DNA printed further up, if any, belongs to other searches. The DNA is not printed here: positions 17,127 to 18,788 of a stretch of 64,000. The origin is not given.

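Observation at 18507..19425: Second TA cassette flanked by a diverged duplication of the nuoN 3' end (attL/attR-like)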

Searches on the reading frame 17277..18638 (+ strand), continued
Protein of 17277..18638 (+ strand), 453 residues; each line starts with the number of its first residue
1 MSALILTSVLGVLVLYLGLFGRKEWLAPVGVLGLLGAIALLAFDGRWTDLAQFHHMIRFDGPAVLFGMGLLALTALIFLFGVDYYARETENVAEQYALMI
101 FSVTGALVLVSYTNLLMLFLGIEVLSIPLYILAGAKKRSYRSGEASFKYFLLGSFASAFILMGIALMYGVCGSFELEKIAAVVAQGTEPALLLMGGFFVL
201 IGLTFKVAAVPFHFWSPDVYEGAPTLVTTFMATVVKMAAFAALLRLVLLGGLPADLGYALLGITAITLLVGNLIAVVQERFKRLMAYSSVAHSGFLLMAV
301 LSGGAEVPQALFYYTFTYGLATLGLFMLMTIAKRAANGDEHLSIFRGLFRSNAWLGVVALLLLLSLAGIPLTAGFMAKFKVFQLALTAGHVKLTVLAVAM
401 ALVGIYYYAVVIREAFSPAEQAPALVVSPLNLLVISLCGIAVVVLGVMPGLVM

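Call 46: find_homologous_proteins(query=window:17277-18635:+, max_evalue=1e-100)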
Query window:17277-18635:+ (453 aa): 469 proteins with E <= 1e-100 among 8000 candidates; the best 120 are listed.
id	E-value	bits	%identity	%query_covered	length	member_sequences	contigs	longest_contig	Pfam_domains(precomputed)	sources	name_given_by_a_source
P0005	8.7e-256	867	94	100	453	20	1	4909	PF00361.26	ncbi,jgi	jgi:NADH-quinone oxidoreductase subunit N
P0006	1.6e-196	672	74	96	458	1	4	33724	PF00361.26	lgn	-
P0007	7.8e-196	669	73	96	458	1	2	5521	PF00361.26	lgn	-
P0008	2.7e-195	668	72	96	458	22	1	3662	PF00361.26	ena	-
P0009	7.5e-195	666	72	100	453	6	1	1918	PF00361.26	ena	-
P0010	1.5e-193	662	73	96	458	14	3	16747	PF00361.26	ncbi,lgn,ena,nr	ncbi:MAG: NADH-quinone oxidoreductase subunit N [Flavobacteriales bacterium]|nr:NADH-quinone oxidore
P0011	5.2e-193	660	71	100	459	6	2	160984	PF00361.26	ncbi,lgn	-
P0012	3.3e-191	654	73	96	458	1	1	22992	PF00361.26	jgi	jgi:NADH-quinone oxidoreductase subunit N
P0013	3.7e-191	654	71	100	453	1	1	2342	PF00361.26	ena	-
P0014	4.1e-190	651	70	99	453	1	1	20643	PF00361.26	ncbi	-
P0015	4.2e-190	651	71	99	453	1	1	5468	PF00361.26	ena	-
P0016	8.8e-190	650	71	99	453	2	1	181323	PF00361.26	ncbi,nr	ncbi:MAG: NADH-quinone oxidoreductase subunit N [Flavobacteriales bacterium]|nr:NADH-quinone oxidore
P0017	9.1e-190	649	71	99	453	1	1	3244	PF00361.26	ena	-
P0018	3.6e-189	648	72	96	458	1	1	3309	PF00361.26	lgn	-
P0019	1.3e-188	646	70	96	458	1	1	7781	PF00361.26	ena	-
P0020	7.1e-188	643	69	99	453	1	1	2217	PF00361.26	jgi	jgi:NADH-quinone oxidoreductase subunit N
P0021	5.9e-187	640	69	100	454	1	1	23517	PF00361.26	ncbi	-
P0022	2.6e-186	638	71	100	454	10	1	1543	PF00361.26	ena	-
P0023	9.1e-186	636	72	88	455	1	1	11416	PF00361.26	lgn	-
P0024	7.6e-185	633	70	99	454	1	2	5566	PF00361.26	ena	-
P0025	8.8e-185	633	72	91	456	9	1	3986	PF00361.26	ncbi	-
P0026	3.2e-184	631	69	99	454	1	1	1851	PF00361.26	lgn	-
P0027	2.5e-183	628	69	99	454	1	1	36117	PF00361.26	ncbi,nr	ncbi:MAG: NADH-quinone oxidoreductase subunit N [Flavobacteriales bacterium]|nr:NADH-quinone oxidore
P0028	6.7e-180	617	68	99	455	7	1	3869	PF00361.26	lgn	-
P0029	8.4e-179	613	68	99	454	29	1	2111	PF00361.26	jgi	jgi:NADH-quinone oxidoreductase subunit N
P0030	5.4e-178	611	68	99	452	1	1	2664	PF00361.26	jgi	jgi:NADH-quinone oxidoreductase subunit N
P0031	7.7e-178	610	68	97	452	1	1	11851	PF00361.26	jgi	jgi:NADH-quinone oxidoreductase subunit N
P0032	1.0e-177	610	66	99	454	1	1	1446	PF00361.26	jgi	jgi:NADH-quinone oxidoreductase subunit N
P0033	1.4e-176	606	66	99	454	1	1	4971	PF00361.26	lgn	-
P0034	3.7e-175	601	66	99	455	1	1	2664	PF00361.26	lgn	-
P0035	2.2e-174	599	65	95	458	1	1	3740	PF00361.26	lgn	-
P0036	2.4e-174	599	69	99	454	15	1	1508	PF00361.26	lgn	-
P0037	3.8e-174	598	69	99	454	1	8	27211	PF00361.26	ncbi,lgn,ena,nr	ncbi:MAG: NADH-quinone oxidoreductase subunit N [Flavobacteriales bacterium]|nr:NADH-quinone oxidore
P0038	7.4e-174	597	68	99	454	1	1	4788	PF00361.26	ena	-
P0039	1.3e-173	596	69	99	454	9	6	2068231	PF00361.26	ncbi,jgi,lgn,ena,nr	ncbi:MAG: NADH-quinone oxidoreductase subunit N [Flavobacteriales bacterium]|jgi:NADH-quinone oxidor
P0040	3.0e-173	595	66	99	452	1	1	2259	PF00361.26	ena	-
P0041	2.4e-172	592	65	100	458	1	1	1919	PF00361.26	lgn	-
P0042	3.5e-172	592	64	100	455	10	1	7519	PF00361.26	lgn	-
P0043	1.2e-171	590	66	99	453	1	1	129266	PF00361.26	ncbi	-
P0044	7.0e-171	587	65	100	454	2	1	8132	PF00361.26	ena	-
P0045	2.2e-170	586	64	99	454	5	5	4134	PF00361.26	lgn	-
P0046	8.2e-170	584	64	99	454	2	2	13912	PF00361.26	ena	-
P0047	5.9e-168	578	64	100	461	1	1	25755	PF00361.26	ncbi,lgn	ncbi:MAG TPA: NADH-quinone oxidoreductase subunit N [Flavobacteriales bacterium]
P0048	6.1e-168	578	63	96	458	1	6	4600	PF00361.26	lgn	-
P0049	1.5e-167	576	63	100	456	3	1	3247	PF00361.26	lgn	-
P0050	4.1e-167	575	64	100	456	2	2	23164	PF00361.26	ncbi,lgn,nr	ncbi:MAG: NADH-quinone oxidoreductase subunit N [Flavobacteriales bacterium]|nr:NADH-quinone oxidore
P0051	9.1e-167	574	64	100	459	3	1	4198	PF00361.26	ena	-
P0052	2.4e-166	572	65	99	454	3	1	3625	PF00361.26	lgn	-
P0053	3.8e-166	572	64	99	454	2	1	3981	PF00361.26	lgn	-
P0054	1.4e-165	570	63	99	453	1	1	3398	PF00361.26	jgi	jgi:NADH-quinone oxidoreductase subunit N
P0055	8.8e-165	567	63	100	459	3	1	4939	PF00361.26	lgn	-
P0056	9.8e-165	567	63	100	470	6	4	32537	PF00361.26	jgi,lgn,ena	-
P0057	4.1e-164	565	63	100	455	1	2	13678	PF00361.26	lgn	-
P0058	6.2e-164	564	62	100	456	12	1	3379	PF00361.26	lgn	-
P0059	3.0e-163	562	64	100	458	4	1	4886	PF00361.26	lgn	-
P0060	1.9e-162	559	62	100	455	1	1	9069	PF00361.26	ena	-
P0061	4.3e-162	558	61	96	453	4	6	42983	PF00361.26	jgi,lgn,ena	jgi:NADH-quinone oxidoreductase subunit N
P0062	6.0e-161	555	60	100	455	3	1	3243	PF00361.26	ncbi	-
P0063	6.8e-161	554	62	98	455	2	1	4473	PF00361.26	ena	-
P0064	6.9e-161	554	60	100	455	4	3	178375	PF00361.26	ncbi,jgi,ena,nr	ncbi:MAG: NADH-quinone oxidoreductase subunit N [Flavobacteriales bacterium]|nr:NADH-quinone oxidore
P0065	1.3e-160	553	61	100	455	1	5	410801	PF00361.26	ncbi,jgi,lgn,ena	-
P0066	2.4e-160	553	62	100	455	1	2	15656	PF00361.26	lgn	-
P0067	3.4e-160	552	61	98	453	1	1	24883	PF00361.26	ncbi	-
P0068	6.3e-160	551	62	100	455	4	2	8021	PF00361.26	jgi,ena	-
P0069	8.4e-160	551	61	100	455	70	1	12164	PF00361.26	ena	-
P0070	1.0e-159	550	60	98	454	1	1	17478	PF00361.26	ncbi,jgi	jgi:NADH-quinone oxidoreductase subunit N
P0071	1.2e-159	550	62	100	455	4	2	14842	PF00361.26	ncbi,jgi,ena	-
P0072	3.4e-159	549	63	99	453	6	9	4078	PF00361.26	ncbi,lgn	-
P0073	7.4e-159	548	61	100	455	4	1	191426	PF00361.26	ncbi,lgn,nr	ncbi:MAG: NADH-quinone oxidoreductase subunit N [Flavobacteriales bacterium]|nr:NADH-quinone oxidore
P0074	7.6e-159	548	64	100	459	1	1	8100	PF00361.26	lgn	-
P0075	1.6e-158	546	63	99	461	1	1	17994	PF00361.26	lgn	-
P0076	4.2e-158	545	60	100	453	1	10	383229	PF00361.26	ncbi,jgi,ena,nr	ncbi:MAG: NADH-quinone oxidoreductase subunit N [Flavobacteriales bacterium]|nr:NADH-quinone oxidore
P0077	6.0e-158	545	60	98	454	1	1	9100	PF00361.26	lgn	-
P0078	7.2e-158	544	60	100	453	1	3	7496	PF00361.26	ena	-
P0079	7.2e-158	544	60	98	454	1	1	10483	PF00361.26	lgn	-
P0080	1.2e-157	544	60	98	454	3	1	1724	PF00361.26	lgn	-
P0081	1.3e-157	544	60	100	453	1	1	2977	PF00361.26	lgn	-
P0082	1.4e-157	543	60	100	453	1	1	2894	PF00361.26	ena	-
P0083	1.8e-157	543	63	92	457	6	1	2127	PF00361.26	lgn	-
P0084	1.9e-157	543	60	98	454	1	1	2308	PF00361.26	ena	-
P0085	2.0e-157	543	60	95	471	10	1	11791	PF00361.26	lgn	-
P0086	3.0e-157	542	60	98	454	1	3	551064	PF00361.26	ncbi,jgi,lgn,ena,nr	ncbi:MAG TPA: NADH-quinone oxidoreductase subunit N [Flavobacteriales bacterium]|nr:NADH-quinone oxi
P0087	3.1e-157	542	60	98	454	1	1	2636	PF00361.26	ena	-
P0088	3.7e-157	542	58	96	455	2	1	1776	PF00361.26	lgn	-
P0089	7.7e-157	541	60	98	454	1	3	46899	PF00361.26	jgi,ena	jgi:NADH-quinone oxidoreductase subunit N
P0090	1.2e-156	540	60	92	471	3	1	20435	PF00361.26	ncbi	-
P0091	5.5e-156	538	61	100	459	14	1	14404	PF00361.26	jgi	jgi:NADH-quinone oxidoreductase subunit N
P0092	6.3e-156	538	60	100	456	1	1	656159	PF00361.26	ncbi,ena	-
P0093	7.5e-156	538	62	100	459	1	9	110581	PF00361.26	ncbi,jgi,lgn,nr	ncbi:MAG: NADH-quinone oxidoreductase subunit N [Flavobacteriales bacterium]|jgi:NADH-quinone oxidor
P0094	1.4e-155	537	61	100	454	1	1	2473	PF00361.26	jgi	jgi:NADH-quinone oxidoreductase subunit N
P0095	1.7e-155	537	62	100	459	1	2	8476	PF00361.26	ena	-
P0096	2.0e-155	536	61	100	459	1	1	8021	PF00361.26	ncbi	ncbi:MAG: NADH-quinone oxidoreductase subunit N [Flavobacteriales bacterium]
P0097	6.2e-155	535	60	95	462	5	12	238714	PF00361.26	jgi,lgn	jgi:NADH-quinone oxidoreductase subunit N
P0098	7.9e-155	534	61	100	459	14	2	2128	PF00361.26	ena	-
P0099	8.6e-155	534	60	100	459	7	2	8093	PF00361.26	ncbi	ncbi:MAG: NADH-quinone oxidoreductase subunit N [Flavobacteriales bacterium]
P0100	1.0e-154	534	58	95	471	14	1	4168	PF00361.26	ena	-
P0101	1.4e-154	534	62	100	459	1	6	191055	PF00361.26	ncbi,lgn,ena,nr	ncbi:MAG: NADH-quinone oxidoreductase subunit N [Flavobacteriales bacterium]|nr:NADH-quinone oxidore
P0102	1.8e-154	533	59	95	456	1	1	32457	PF00361.26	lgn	-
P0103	2.0e-154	533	60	96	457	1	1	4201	PF00361.26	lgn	-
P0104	2.3e-154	533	61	100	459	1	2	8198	PF00361.26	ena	-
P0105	2.4e-154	533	60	99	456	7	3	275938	PF00361.26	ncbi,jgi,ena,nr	ncbi:MAG: NADH-quinone oxidoreductase subunit N [Flavobacteriales bacterium]|nr:NADH-quinone oxidore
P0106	3.3e-154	532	59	96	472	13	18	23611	PF00361.26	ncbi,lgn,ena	-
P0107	3.6e-154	532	62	100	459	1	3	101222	PF00361.26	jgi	jgi:NADH-quinone oxidoreductase subunit N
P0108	1.1e-153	531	61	100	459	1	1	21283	PF00361.26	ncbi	ncbi:MAG: NADH-quinone oxidoreductase subunit N [Flavobacteriales bacterium]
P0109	2.4e-153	529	59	95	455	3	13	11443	PF00361.26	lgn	-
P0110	3.3e-153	529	57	94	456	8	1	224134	PF00361.26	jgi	-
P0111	7.8e-153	528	61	100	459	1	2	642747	PF00361.26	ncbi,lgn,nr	ncbi:MAG: NADH-quinone oxidoreductase subunit N [Flavobacteriales bacterium]|nr:NADH-quinone oxidore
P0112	2.0e-152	526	58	95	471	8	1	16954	PF00361.26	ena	-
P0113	2.3e-152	526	61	100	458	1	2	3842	PF00361.26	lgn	-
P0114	3.6e-152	526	61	100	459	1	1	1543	PF00361.26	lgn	-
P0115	4.2e-152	525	61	100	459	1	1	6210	PF00361.26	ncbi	-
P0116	5.8e-152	525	58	96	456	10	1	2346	PF00361.26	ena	-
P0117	2.0e-151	523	59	95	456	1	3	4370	PF00361.26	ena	-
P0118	3.5e-151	522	60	100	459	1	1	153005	PF00361.26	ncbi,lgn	-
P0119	8.3e-151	521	60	99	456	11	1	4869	PF00361.26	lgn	-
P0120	9.1e-151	521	59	99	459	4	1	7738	PF00361.26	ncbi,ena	-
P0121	2.5e-150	520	60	99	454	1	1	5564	PF00361.26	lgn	-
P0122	2.6e-150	519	60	99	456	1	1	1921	PF00361.26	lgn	-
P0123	3.3e-150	519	58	96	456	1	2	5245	PF00361.26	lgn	-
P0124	4.1e-150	519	60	100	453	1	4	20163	PF00361.26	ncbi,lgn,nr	ncbi:MAG: NADH-quinone oxidoreductase subunit N [Flavobacteriales bacterium]|nr:NADH-quinone oxidore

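Call 47: find_encoding_contigs(protein=P0005, flank=5000, max_places=6)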
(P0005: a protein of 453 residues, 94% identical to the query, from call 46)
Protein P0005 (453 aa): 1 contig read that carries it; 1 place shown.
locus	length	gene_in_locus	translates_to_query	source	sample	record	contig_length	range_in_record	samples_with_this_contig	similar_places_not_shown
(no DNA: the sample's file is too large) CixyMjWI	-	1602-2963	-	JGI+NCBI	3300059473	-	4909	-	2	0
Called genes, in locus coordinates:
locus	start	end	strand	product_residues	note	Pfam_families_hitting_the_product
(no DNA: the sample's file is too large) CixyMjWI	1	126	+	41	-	?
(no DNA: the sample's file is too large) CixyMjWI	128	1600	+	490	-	PF00361:Proton_antipo_M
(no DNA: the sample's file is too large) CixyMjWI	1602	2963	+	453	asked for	PF00361:Proton_antipo_M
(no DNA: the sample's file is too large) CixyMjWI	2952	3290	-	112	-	PF15631:Imm-NTF2-2 (weak)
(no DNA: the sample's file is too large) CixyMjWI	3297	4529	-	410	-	PF00375:SDF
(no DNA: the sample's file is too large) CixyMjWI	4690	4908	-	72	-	?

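Call 48: list_cluster_members(proteins=[P0005])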
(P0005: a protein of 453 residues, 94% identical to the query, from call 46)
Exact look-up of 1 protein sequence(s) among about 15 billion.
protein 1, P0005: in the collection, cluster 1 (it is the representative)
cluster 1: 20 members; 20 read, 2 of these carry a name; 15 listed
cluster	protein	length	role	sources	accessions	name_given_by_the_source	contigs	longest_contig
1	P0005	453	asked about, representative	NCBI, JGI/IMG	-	NADH-quinone oxidoreductase subunit N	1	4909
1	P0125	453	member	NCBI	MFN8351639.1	MAG: NADH-quinone oxidoreductase subunit N [Flavobacteriales bacterium]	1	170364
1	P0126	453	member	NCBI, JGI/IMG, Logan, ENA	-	-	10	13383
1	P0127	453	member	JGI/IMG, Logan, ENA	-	-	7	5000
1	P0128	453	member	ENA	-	-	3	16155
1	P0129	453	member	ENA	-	-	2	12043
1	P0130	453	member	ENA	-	-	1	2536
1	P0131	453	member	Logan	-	-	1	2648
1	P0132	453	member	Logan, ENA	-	-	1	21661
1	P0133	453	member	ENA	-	-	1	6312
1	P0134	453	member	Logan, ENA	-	-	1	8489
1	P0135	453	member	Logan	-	-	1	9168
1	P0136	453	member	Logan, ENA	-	-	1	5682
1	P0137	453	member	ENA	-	-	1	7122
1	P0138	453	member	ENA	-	-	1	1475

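Call 50: find_encoding_contigs(protein=P0136, flank=3500, max_places=3)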
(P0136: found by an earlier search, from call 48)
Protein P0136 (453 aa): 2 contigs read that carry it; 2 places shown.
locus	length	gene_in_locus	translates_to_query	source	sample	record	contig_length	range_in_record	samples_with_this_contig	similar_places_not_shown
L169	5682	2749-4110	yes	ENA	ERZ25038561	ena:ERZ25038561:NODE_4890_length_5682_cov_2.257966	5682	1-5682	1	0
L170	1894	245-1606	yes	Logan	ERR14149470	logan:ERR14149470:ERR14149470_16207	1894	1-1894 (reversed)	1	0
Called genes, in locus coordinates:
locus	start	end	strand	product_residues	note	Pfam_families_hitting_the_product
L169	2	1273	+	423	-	?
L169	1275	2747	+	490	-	PF00361:Proton_antipo_M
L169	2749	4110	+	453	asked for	PF00361:Proton_antipo_M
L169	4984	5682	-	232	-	?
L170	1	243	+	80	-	?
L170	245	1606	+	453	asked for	PF00361:Proton_antipo_M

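Call 51: find_encoding_contigs(protein=P0135, flank=3500, max_places=3)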
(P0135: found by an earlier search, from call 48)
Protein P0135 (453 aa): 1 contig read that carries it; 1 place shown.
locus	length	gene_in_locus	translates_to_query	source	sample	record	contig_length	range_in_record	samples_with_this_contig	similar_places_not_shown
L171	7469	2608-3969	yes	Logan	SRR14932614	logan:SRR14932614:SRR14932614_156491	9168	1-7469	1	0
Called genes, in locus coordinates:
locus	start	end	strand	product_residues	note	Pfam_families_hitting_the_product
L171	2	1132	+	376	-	?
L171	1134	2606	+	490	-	PF00361:Proton_antipo_M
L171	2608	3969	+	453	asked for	PF00361:Proton_antipo_M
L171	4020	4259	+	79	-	PF04255:DUF433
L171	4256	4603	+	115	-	PF18480:DUF5615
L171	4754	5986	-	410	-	PF00375:SDF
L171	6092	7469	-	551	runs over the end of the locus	PF13428:TPR_14 (faint), PF23914:TPR_CcmH_CycH (faint), PF25062:ARM_TT21_N (faint), PF07719:TPR_2 (faint), PF12895:ANAPC3 (faint), PF13181:TPR_8 (faint), PF13414:TPR_11 (faint), PF13432:TPR_16 (weak), +2 more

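Call 55: find_encoding_contigs(protein=P0126, flank=2500, max_places=10)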
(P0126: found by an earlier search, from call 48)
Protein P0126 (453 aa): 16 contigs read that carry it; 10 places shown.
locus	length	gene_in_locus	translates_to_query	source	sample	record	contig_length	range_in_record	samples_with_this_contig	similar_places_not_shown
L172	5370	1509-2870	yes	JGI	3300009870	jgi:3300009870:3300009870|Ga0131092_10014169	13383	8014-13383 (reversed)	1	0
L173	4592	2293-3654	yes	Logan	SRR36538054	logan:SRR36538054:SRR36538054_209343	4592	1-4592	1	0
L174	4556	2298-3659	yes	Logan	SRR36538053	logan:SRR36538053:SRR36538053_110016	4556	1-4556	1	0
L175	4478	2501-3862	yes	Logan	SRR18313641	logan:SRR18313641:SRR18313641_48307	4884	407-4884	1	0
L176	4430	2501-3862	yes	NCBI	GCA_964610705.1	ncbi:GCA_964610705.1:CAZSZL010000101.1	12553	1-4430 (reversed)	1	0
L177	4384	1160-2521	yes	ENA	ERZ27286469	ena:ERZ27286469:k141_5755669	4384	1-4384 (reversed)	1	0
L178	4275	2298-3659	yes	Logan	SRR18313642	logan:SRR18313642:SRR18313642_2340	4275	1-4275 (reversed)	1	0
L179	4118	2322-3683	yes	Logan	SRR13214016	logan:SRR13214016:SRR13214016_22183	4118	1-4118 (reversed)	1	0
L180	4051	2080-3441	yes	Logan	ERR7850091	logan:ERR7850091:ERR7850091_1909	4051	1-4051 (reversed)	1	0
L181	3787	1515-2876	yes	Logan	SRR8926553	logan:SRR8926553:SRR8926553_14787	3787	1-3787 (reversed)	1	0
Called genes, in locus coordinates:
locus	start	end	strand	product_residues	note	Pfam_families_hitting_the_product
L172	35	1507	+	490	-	PF00361:Proton_antipo_M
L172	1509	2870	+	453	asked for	PF00361:Proton_antipo_M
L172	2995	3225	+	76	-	-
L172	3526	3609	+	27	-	-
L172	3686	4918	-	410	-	PF00375:SDF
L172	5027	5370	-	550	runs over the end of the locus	PF23914:TPR_CcmH_CycH (faint), PF07719:TPR_2 (faint), PF12895:ANAPC3 (faint), PF13181:TPR_8 (faint), PF13414:TPR_11 (faint), PF13428:TPR_14 (faint), PF13432:TPR_16 (weak), PF14559:TPR_19 (faint), +1 more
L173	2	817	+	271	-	?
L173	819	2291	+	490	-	PF00361:Proton_antipo_M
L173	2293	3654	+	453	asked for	PF00361:Proton_antipo_M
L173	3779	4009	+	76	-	-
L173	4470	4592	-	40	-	?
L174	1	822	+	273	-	?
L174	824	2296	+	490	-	PF00361:Proton_antipo_M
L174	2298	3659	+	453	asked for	PF00361:Proton_antipo_M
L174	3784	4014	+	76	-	-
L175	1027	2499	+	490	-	PF00361:Proton_antipo_M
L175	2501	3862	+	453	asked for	PF00361:Proton_antipo_M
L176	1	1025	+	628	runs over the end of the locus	PF00662:Proton_antipo_N, PF00361:Proton_antipo_M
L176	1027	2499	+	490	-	PF00361:Proton_antipo_M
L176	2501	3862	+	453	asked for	PF00361:Proton_antipo_M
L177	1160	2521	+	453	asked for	PF00361:Proton_antipo_M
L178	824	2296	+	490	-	PF00361:Proton_antipo_M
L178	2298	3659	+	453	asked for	PF00361:Proton_antipo_M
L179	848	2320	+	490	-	PF00361:Proton_antipo_M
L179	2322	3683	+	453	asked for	PF00361:Proton_antipo_M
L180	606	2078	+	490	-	PF00361:Proton_antipo_M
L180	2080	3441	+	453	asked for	PF00361:Proton_antipo_M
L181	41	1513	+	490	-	PF00361:Proton_antipo_M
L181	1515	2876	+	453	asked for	PF00361:Proton_antipo_M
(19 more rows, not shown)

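Call 56: find_encoding_contigs(protein=P0129, flank=2500, max_places=4)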
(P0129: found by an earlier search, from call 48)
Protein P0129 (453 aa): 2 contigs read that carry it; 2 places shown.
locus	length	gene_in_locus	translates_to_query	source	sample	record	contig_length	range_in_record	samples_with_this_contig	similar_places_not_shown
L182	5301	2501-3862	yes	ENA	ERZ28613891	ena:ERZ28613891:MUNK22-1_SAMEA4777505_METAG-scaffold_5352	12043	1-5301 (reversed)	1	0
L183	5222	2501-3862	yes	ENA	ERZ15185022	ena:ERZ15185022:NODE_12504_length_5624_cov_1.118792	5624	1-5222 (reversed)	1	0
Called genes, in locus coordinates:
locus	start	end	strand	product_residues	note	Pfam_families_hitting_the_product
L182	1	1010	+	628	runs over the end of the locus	PF00662:Proton_antipo_N, PF00361:Proton_antipo_M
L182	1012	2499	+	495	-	-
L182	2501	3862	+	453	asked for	PF00361:Proton_antipo_M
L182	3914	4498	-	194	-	-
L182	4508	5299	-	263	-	?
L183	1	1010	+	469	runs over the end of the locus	?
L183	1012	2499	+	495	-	-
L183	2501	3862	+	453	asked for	PF00361:Proton_antipo_M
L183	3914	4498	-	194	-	-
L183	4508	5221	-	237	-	?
